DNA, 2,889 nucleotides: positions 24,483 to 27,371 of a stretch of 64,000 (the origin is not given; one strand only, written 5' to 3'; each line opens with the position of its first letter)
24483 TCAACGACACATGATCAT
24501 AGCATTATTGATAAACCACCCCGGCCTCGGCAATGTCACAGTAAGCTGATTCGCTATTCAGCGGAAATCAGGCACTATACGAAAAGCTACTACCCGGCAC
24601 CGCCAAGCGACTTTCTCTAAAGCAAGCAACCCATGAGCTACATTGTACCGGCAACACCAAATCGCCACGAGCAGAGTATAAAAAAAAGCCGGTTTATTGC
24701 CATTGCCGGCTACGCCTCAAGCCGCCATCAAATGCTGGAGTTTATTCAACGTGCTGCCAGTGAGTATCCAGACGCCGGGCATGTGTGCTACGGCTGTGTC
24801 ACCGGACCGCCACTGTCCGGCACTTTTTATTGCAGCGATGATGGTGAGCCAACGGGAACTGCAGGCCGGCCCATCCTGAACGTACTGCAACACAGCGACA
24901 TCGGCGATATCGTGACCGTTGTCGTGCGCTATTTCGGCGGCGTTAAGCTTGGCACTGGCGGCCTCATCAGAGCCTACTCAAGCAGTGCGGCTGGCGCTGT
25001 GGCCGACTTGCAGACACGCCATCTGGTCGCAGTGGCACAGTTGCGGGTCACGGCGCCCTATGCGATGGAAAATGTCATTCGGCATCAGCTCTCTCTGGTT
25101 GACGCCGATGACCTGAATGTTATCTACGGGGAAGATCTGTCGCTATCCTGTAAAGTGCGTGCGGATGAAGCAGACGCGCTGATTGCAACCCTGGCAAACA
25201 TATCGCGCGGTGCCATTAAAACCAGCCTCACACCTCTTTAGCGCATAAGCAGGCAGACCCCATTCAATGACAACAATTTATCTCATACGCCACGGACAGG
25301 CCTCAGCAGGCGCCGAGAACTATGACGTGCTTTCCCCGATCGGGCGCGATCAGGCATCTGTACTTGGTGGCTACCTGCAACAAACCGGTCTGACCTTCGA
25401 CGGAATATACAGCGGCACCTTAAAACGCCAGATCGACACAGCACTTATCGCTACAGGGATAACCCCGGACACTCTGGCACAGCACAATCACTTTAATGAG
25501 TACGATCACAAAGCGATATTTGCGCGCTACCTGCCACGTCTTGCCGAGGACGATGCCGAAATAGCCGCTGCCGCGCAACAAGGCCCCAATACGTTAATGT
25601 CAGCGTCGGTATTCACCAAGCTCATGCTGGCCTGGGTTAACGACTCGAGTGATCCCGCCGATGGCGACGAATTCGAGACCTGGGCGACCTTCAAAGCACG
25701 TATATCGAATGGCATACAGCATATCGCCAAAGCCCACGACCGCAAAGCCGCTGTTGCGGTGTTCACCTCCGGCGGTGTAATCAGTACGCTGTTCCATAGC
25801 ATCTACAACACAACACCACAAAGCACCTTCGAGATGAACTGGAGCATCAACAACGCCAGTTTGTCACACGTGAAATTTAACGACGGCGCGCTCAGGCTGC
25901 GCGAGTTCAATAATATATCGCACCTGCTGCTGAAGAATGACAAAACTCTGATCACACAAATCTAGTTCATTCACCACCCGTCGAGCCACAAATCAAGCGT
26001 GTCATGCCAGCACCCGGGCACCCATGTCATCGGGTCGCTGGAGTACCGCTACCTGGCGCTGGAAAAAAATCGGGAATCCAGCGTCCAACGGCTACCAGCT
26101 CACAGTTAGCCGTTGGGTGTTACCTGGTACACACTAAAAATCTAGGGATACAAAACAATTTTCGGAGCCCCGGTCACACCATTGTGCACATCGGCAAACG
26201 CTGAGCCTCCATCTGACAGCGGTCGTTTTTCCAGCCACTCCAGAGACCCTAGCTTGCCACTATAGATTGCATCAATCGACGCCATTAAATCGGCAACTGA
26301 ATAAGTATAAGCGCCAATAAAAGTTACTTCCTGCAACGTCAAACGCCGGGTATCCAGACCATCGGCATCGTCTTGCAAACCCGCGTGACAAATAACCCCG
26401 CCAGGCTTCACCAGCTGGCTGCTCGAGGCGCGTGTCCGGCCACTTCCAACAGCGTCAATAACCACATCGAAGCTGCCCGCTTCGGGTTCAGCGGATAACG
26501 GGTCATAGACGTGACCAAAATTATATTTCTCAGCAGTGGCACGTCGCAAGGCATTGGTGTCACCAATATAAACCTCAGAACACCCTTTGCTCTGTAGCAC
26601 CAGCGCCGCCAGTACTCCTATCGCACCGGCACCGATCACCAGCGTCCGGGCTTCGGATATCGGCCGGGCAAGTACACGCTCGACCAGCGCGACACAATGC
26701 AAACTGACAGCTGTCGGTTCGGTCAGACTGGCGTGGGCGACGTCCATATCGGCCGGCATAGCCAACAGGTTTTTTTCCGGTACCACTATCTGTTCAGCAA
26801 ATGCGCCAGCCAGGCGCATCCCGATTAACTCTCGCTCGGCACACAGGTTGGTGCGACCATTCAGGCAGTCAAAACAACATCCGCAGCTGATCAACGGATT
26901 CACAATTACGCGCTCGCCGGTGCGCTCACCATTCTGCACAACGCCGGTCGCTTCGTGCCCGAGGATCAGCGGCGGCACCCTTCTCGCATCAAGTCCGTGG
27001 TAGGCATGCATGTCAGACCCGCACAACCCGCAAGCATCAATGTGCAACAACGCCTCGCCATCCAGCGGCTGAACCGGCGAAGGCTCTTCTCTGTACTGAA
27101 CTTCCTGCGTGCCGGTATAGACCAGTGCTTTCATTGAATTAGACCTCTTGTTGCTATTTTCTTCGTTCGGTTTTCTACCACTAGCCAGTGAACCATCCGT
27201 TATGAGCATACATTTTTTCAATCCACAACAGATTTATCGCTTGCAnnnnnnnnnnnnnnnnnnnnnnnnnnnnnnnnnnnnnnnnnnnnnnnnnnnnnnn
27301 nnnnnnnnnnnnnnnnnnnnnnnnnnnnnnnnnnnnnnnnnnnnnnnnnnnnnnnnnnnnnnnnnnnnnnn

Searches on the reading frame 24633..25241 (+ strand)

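Call 77: search_protein_families(library=pfam, proteins=[window:24633-25241:+], max_evalue=0.001)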
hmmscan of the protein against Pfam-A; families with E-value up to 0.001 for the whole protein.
window:24633-25241:+ (202 aa): 2 families
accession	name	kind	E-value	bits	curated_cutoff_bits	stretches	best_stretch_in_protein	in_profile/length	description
PF01205.25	UPF0029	-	5.6e-33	113.6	27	1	17-122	1-106/107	Uncharacterized protein family UPF0029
PF09186.17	DUF1949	-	7.8e-05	22.9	23.7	1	139-193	1-55/56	Domain of unknown function (DUF1949)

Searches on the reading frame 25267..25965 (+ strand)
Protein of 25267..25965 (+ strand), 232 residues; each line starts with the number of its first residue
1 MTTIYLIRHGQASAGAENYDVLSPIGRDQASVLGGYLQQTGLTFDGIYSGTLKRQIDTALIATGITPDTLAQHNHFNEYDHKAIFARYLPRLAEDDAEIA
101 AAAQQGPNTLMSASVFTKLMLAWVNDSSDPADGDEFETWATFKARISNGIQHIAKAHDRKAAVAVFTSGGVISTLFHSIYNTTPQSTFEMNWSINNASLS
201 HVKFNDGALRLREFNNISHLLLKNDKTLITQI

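Call 77: search_protein_families(library=pfam, proteins=[window:25267-25965:+], max_evalue=0.001)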
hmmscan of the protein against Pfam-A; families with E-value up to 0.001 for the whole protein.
window:25267-25965:+ (232 aa): 1 family
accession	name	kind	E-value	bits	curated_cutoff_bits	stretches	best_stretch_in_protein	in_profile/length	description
PF00300.27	His_Phos_1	-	4e-23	82.5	21.7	2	98-216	79-193/194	Histidine phosphatase superfamily (branch 1)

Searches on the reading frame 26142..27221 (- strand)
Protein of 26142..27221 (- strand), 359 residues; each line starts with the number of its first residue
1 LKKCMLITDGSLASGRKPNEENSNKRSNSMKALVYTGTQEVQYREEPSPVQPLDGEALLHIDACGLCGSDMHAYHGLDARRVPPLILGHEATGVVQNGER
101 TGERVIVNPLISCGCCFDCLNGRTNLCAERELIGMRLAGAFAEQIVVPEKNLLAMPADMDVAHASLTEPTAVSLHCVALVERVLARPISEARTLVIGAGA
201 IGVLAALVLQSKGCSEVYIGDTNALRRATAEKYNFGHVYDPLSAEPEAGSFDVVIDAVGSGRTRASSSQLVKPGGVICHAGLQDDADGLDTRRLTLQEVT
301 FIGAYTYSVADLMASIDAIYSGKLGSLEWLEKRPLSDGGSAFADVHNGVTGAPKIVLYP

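Call 77: search_protein_families(library=pfam, proteins=[window:26142-27221:-], max_evalue=0.001)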
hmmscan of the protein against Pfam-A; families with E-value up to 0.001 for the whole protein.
window:26142-27221:- (359 aa): 5 families
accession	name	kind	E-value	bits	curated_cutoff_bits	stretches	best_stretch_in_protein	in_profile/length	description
PF08240.17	ADH_N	-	6.2e-23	81.5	23.5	1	54-156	2-103/104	Alcohol dehydrogenase GroES-like domain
PF00107.32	ADH_zinc_N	-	9.7e-14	51.9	31.8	1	200-317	1-125/129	Zinc-binding dehydrogenase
PF16912.11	Glu_dehyd_C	-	1.7e-10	41.2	34.9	1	163-286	3-135/211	Glucose dehydrogenase C-terminus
PF01488.26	Shikimate_DH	-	7.1e-05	23.3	24.3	1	187-264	9-89/138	Shikimate / quinate 5-dehydrogenase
PF13602.12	ADH_zinc_N_2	-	0.00041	21.7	27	1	247-348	20-126/134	Zinc-binding dehydrogenase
